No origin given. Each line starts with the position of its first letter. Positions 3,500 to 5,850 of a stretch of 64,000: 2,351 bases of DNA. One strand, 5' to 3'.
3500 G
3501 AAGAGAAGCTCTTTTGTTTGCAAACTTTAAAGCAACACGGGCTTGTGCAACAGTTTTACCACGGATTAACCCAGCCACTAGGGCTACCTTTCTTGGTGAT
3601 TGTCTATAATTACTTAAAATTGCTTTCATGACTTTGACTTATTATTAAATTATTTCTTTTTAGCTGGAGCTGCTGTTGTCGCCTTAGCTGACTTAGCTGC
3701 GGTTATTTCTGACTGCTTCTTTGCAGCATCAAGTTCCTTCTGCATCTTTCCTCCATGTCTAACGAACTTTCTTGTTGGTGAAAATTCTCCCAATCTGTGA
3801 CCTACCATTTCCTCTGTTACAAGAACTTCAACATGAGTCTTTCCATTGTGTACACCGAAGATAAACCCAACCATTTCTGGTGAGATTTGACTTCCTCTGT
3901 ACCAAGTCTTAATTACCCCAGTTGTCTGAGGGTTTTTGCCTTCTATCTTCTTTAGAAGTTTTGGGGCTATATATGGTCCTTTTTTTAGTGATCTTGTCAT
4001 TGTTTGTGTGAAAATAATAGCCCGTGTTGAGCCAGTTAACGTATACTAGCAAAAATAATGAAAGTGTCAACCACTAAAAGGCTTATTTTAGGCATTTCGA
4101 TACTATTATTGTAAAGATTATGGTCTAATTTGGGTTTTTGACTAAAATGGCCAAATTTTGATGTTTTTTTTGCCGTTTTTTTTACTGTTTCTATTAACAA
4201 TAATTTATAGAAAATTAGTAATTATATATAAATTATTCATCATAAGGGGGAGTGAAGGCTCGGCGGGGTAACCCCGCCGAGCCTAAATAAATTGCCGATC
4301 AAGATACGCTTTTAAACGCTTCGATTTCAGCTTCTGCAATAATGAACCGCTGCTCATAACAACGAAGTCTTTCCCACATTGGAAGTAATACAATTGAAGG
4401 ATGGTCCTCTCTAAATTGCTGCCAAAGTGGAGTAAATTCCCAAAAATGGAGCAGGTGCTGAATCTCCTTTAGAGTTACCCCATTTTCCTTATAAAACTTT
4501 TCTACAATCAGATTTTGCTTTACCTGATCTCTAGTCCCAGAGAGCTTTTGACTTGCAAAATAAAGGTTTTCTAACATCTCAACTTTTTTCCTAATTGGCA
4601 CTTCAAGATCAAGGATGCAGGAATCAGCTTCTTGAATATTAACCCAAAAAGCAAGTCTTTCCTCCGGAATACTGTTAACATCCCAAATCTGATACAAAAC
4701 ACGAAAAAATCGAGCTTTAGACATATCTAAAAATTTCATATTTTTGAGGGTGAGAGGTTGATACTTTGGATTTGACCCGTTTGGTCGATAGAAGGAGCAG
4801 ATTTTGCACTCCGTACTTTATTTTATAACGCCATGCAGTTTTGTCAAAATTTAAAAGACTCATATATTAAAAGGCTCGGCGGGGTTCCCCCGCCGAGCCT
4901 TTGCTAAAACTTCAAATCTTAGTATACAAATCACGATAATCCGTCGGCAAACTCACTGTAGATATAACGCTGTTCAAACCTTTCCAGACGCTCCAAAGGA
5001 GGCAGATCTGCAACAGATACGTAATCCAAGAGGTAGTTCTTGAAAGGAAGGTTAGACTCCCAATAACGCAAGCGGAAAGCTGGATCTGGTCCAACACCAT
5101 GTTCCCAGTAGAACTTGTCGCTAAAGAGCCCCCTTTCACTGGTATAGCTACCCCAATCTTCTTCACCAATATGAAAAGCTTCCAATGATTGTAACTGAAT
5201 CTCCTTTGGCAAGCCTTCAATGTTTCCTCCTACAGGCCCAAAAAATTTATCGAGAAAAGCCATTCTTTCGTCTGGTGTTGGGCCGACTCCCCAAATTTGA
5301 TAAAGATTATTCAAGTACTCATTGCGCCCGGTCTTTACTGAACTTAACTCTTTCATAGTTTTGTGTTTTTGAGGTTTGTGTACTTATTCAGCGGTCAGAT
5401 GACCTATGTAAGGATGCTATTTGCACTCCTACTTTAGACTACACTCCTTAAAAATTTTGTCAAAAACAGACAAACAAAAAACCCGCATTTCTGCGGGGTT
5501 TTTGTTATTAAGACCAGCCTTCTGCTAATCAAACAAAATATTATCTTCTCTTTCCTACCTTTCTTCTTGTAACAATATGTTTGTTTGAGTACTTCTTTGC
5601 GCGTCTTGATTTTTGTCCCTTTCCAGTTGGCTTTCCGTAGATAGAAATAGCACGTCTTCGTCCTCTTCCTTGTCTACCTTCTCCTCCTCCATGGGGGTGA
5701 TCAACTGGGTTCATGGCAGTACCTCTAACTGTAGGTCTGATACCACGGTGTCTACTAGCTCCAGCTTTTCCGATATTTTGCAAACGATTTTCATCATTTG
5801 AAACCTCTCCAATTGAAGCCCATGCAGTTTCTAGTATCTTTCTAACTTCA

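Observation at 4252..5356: Tandem pair of paralogous unknown genes, each with its own near-identical GC hairpin terminator, inserted between rpsS and rplB in the S10 ribosomal operon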

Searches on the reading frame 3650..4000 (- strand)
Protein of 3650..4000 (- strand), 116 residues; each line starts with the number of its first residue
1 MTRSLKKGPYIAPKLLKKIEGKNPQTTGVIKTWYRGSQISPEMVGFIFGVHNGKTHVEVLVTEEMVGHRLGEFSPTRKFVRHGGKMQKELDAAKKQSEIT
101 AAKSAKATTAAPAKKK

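Call 43: find_related_loci(query=window:3650-4000:-, collection=genome_contigs, flank=3000)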
Query window:3650-4000:- (116 aa) in genome_contigs; peptide patterns used: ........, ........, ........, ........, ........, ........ (x = any residue, [..] = any of these).
600 stretches matched a pattern (row limit reached: there are more); 583 encode a relative of the query (tblastn E <= 1e-3); the best 80 are kept; 80 distinct loci.
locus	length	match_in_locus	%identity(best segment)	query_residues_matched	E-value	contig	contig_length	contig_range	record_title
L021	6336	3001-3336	79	1-112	3e-59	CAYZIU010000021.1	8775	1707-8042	MAG TPA_asm: uncultured Candidatus Saccharibacteria bacterium isolate SRP286056_co1_239 genome assembly, contig: NODE_10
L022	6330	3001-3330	80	1-110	4e-58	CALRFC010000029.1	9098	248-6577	MAG: Candidatus Nomurabacteria bacterium isolate Ike-100m-33 genome assembly, contig: Ike-100-c2767, whole genome shotgu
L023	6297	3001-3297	88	1-99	1e-57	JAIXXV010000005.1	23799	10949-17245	MAG: bacterium isolate D4_MAG_00069 pond_D4_MAG_00069_000000000009, whole genome shotgun sequence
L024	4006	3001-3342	77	1-114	1e-57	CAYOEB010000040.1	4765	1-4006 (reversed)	MAG TPA_asm: uncultured Candidatus Saccharibacteria bacterium isolate SRP135725_co1_76 genome assembly, contig: NODE_289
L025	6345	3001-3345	77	1-115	1e-57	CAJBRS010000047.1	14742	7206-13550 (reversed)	uncultured bacterium isolate I-1_bin-176 genome assembly, contig: bin-176:047/133, whole genome shotgun sequence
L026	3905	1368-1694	80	1-109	6e-58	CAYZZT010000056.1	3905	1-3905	MAG TPA_asm: uncultured Candidatus Saccharibacteria bacterium isolate SRP272421_co1_164 genome assembly, contig: NODE_92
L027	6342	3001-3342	77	1-114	2e-57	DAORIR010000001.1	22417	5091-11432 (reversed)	MAG TPA_asm: Candidatus Paceibacterota bacterium isolate AMR_MDS_5572 NODE_367_length_22417_cov_5.005992, whole genome s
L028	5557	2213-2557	75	1-115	7e-57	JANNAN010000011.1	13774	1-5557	MAG: Candidatus Taylorbacteria bacterium isolate OTE_78_metabat_459 OTE_78_k141_1844217, whole genome shotgun sequence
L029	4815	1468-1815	78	1-115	7e-56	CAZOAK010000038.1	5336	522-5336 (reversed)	MAG TPA_asm: uncultured Candidatus Saccharibacteria bacterium isolate SRP286056_co3_36 genome assembly, contig: NODE_224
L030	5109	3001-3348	77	1-115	7e-56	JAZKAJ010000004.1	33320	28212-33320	MAG: Patescibacteria group bacterium isolate ADI_H3L2_1_122_18_3-bin016 ADIH3L21_B016_0_000000000004, whole genome shotg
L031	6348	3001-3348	79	1-116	4e-56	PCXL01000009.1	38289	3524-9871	MAG: Candidatus Zambryskibacteria bacterium CG10_big_fil_rev_8_21_14_0_10_42_12 CG10_8_21_14_0.10_scaffold_2573_c, whole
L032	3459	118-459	77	1-114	7e-56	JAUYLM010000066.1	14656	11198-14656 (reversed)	MAG: bacterium isolate C24_metabat.bin.35 C24_k141_541043, whole genome shotgun sequence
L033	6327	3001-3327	77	1-109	7e-56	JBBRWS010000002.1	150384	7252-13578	MAG: Candidatus Paceibacteria bacterium isolate La4_metabat2.065 La4_metabat2.065_K_115270_L_150384_cov_56.0051, whole g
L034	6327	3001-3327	78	1-109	2e-55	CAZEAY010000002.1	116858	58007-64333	MAG TPA_asm: uncultured Candidatus Saccharibacteria bacterium isolate SRP292972_co1_3 genome assembly, contig: NODE_173_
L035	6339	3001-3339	80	1-115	3e-55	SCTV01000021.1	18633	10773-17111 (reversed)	MAG: Patescibacteria group bacterium isolate FW305_bin.8 FW305_bin.8-9292, whole genome shotgun sequence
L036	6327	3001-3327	77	1-109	7e-55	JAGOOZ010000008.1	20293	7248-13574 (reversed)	MAG: Candidatus Paceibacterota bacterium isolate Gw_Bodden_bin_209 Gw_Bodden_3175_length_20293_cov_7.715065, whole genom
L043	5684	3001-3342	75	1-114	8e-54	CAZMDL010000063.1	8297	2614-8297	MAG TPA_asm: uncultured Candidatus Saccharibacteria bacterium isolate SRP135725_co2_147 genome assembly, contig: k141_31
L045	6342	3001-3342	73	1-116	2e-53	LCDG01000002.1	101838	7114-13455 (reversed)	MAG: Candidatus Nomurabacteria bacterium GW2011_GWC2_42_20 UV12_C0002, whole genome shotgun sequence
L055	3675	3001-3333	70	1-111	1e-52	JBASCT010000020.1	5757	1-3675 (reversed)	MAG: Minisyncoccia bacterium isolate MFD03501_ilm_asm_bin2 k127_35693, whole genome shotgun sequence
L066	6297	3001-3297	80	1-99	7e-52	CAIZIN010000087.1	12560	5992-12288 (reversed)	uncultured bacterium isolate Loc090907-8-6m_bin-301 genome assembly, contig: bin-301:087/109, whole genome shotgun seque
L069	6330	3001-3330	72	1-110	8e-52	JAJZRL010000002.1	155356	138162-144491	MAG: bacterium isolate SKS1.bin88 NODE_116_length_155356_cov_5.363392, whole genome shotgun sequence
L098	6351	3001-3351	73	1-116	1e-49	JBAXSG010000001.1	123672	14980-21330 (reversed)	MAG: Candidatus Taylorbacteria bacterium isolate ELA603 MAG603_1, whole genome shotgun sequence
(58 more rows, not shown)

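Call 70: search_protein_families(library=pfam, proteins=[L023:2173-2667:+], max_evalue=0.1)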
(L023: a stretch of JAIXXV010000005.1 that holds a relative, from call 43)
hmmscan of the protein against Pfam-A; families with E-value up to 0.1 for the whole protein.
L023:2173-2667:+ (164 aa): 0 families

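Call 86: search_protein_families(library=pfam, proteins=[L036:2535-2930:+, L043:2122-2865:-, L043:1125-2057:+, L045:1750-2727:+, L055:2148-2837:+, L069:1735-2511:-, L055:1461-2018:+, L066:29-2842:+, L031:124-2322:+, L098:1087-2334:+], max_evalue=0.0001)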
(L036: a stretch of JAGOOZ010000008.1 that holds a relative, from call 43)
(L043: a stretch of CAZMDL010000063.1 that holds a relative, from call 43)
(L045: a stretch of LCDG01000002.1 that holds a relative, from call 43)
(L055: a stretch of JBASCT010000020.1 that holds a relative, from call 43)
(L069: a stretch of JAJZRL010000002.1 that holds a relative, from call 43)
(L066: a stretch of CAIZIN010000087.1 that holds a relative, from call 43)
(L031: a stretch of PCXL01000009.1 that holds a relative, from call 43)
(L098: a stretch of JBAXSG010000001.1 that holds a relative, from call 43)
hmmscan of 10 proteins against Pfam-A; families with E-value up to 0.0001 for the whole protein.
L036:2535-2930:+ (131 aa): 1 family
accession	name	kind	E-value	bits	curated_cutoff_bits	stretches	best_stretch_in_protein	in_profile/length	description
PF01219.24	DAGK_prokar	-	1.1e-29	102.7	22.3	1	21-121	2-102/102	Prokaryotic diacylglycerol kinase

L043:2122-2865:- (247 aa): 1 family
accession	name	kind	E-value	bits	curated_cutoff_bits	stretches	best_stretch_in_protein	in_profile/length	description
PF00156.33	Pribosyltran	-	2.7e-07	30.5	26.3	1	66-157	18-113/158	Phosphoribosyl transferase domain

L043:1125-2057:+ (310 aa): 1 family
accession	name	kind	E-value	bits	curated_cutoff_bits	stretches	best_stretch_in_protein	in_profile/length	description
PF00215.30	OMPdecase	-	2e-17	64.3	27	1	18-280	3-213/221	Orotidine 5'-phosphate decarboxylase / HUMPS family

L045:1750-2727:+ (325 aa): 0 families

L055:2148-2837:+ (229 aa): 1 family
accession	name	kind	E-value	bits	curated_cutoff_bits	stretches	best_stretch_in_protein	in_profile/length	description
PF05552.17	MS_channel_1st_1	-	1.9e-15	56.9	22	2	14-60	3-49/50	Mechanosensitive ion channel, conserved TM helix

L069:1735-2511:- (258 aa): 1 family
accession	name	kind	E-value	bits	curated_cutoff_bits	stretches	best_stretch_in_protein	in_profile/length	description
PF11738.13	DUF3298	-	9.8e-12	46.1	24.1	1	168-245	1-82/84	Protein of unknown function (DUF3298)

L055:1461-2018:+ (185 aa): 0 families

L066:29-2842:+ (937 aa): 2 families
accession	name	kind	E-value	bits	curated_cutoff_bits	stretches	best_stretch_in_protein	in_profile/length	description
PF18998.6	Flg_new_2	-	4.6e-32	110.3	23.6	3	680-746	2-72/73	Divergent InlB B-repeat domain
PF10342.15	Kre9_KNH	-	7.6e-06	27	24.6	1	577-669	1-94/94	Kre9/KNH-like N-terminal Ig-like domain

L031:124-2322:+ (732 aa): 1 family
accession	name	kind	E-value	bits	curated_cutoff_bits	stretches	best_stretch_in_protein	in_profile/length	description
PF13448.11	DUF4114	-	3.4e-07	31.6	27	1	134-184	30-82/85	Domain of unknown function (DUF4114)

L098:1087-2334:+ (415 aa): 2 families
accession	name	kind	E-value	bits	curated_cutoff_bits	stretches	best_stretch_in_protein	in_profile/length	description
PF13385.13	Laminin_G_3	-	1.2e-13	52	27.6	1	223-360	2-145/151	Concanavalin A-like lectin/glucanases superfamily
PF07963.17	N_methyl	-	8.6e-07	28.7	21.2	1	45-67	4-26/27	Prokaryotic N-terminal methylation motif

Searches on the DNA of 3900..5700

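Call 5: search_rna_families(source=window, start=3900, end=5700, threshold=evalue, max_evalue=10, show_alignments=3)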
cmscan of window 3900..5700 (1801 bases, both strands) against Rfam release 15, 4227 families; matches with E-value up to 10: 34.
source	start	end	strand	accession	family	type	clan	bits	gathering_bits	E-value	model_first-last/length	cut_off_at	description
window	4176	4284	+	RF04338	Plastid-psbJ-2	Cis-reg;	CL00152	36.3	65.6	0.00014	1-144/144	no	Plastid-psbJ-2 3UTR RNA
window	5450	5553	+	RF01770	rimP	Cis-reg; leader;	-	26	47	0.16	1-102/102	no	Gammaprotebacteria rimP leader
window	5445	5513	+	RF02860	Arrc14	Gene; sRNA;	-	24.8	99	0.55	1-167/167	no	Actinobacillus sRNA 14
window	5462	5534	-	RF01770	rimP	Cis-reg; leader;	-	23.2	47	0.62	1-102/102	no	Gammaprotebacteria rimP leader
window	4717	4902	+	RF02590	Spy1186876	Gene; sRNA;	-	22.7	208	0.024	1-243/243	no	S. pyogenes small RNA 1186876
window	5432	5507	+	RF00506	Thr_leader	Cis-reg; leader;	-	22.6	55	0.22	1-118/118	no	Threonine operon leader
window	5367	5509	+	RF01772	rnk_pseudo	Cis-reg; leader;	-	22.3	55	0.64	1-108/108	no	Pseudomonas rnk leader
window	5472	5525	-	RF00506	Thr_leader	Cis-reg; leader;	-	22.2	55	0.26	1-118/118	no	Threonine operon leader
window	4256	4312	+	RF00043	Plasmid_R1162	Gene; antisense;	-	21.7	55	0.72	1-75/75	no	R1162-like plasmid antisense RNA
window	4862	4941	+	RF00063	SscA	Gene;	-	21.2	60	1.5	1-96/96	no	SscA RNA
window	4205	4256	+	RF02948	cow-rumen-4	Gene; sRNA;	-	21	48.5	2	1-64/64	no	cow-rumen-4 RNA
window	4111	4169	+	RF02589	Spy779816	Gene; sRNA;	-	20.8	67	2.3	1-88/88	no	S. pyogenes small RNA 779816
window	4820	4902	+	RF02273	FsrA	Gene;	-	20.3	80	0.26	1-83/83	no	FsrA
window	5453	5515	+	RF02621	BSnc120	Gene; sRNA;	-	20.2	114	0.22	1-88/88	no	Brucella sRNA 120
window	4140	4297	-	RF02515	AfaR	Gene; sRNA;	-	20.2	100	1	1-234/234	no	AfaR small RNA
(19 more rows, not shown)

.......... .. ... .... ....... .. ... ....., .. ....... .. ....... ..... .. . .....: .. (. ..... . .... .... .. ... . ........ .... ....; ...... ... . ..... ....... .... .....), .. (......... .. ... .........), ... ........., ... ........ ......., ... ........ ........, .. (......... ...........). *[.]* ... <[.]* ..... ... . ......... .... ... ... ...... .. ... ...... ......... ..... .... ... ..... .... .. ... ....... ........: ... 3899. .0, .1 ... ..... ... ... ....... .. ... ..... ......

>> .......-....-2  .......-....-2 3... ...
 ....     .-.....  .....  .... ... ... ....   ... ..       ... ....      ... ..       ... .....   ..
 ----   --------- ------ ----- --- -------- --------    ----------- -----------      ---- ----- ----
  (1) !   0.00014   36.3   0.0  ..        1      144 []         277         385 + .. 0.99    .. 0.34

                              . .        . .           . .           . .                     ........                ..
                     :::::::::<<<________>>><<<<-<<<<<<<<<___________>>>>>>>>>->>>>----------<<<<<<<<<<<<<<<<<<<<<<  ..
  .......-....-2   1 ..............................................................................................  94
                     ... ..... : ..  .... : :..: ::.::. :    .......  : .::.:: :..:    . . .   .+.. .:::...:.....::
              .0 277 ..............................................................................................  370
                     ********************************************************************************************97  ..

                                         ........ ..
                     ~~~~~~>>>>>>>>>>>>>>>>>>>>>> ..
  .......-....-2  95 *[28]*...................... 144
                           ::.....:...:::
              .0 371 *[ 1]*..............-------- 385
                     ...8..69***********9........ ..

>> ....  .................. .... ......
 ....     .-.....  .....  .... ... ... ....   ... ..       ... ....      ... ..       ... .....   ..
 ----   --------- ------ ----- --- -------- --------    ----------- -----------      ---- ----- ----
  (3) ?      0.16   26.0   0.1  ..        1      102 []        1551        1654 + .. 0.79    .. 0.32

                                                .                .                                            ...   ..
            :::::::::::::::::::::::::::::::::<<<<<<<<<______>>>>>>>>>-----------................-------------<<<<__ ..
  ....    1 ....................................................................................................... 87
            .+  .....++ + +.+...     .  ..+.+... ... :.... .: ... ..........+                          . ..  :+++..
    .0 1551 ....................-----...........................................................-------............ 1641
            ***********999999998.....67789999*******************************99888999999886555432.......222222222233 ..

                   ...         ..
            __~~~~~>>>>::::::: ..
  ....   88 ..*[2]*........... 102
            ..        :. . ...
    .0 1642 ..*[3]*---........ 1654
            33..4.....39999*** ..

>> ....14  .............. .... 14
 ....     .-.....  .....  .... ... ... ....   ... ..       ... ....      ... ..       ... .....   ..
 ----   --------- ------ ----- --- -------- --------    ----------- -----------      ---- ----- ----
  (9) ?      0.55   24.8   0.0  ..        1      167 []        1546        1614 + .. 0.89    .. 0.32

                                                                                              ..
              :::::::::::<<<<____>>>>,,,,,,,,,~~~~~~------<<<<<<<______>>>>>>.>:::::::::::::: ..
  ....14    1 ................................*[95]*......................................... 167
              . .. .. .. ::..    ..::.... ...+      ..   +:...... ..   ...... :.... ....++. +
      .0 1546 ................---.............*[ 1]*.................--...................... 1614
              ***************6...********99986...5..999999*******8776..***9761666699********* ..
